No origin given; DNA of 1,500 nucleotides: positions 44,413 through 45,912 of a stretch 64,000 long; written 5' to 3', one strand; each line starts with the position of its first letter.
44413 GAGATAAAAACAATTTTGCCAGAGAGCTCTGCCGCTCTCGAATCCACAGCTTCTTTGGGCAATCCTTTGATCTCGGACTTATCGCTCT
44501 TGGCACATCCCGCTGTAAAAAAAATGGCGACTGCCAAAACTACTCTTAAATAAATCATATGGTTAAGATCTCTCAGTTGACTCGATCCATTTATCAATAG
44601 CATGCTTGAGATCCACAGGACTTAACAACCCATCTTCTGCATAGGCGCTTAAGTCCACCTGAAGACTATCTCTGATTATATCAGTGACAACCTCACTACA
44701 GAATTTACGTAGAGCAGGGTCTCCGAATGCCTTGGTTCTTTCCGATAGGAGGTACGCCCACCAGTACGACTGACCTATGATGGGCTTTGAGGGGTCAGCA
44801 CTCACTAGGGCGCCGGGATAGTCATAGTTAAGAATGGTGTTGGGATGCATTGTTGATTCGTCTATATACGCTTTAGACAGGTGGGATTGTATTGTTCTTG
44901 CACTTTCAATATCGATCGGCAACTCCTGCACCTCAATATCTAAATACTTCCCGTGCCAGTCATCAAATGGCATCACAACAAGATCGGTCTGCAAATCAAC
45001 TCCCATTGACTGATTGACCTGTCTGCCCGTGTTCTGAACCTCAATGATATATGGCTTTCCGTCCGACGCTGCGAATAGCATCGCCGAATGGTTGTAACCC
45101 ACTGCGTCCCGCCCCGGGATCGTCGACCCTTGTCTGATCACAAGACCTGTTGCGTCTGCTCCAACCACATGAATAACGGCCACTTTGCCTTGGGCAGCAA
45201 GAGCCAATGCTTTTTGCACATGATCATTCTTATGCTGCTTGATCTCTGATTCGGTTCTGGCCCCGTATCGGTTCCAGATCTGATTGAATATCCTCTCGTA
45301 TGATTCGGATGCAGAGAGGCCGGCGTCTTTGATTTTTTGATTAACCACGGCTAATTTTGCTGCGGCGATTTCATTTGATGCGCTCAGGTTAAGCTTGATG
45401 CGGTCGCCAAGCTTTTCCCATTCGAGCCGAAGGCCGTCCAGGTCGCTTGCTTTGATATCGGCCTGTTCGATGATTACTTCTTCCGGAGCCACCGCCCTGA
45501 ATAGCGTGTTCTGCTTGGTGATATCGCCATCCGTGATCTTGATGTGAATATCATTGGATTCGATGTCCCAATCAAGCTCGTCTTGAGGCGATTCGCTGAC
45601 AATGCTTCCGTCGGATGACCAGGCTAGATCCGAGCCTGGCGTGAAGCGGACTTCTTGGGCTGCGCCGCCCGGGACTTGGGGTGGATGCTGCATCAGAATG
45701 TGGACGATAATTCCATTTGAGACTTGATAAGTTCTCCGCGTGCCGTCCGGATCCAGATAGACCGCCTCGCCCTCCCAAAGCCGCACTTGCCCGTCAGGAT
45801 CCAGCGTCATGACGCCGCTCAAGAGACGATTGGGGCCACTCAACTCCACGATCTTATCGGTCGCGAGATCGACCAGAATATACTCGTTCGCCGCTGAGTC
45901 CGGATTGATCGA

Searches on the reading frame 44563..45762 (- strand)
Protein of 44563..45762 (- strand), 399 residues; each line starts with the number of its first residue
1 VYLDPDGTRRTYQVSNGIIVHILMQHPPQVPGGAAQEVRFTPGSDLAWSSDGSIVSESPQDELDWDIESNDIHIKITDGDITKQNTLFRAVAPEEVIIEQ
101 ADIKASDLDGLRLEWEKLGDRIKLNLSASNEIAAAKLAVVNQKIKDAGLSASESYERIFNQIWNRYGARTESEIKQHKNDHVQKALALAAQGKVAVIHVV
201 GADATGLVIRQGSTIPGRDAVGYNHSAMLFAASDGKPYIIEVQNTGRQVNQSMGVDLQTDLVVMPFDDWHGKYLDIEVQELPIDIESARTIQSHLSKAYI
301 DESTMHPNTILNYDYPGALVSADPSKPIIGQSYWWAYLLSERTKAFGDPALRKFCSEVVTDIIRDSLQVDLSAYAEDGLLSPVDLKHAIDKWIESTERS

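Call 37: search_protein_families(library=pfam, proteins=[window:44563-45762:-], max_evalue=5)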
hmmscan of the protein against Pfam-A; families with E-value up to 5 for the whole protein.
window:44563-45762:- (399 aa): 1 family
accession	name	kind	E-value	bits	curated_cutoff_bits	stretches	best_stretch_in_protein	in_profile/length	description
PF23507.1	YqiM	-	0.017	15.7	27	1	8-23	6-22/27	YqiM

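Call 38: search_solved_structures(query=window:44563-45762:-, max_evalue=1)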
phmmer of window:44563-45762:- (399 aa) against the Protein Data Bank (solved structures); distinct sequences matched with E-value up to 1: 0.
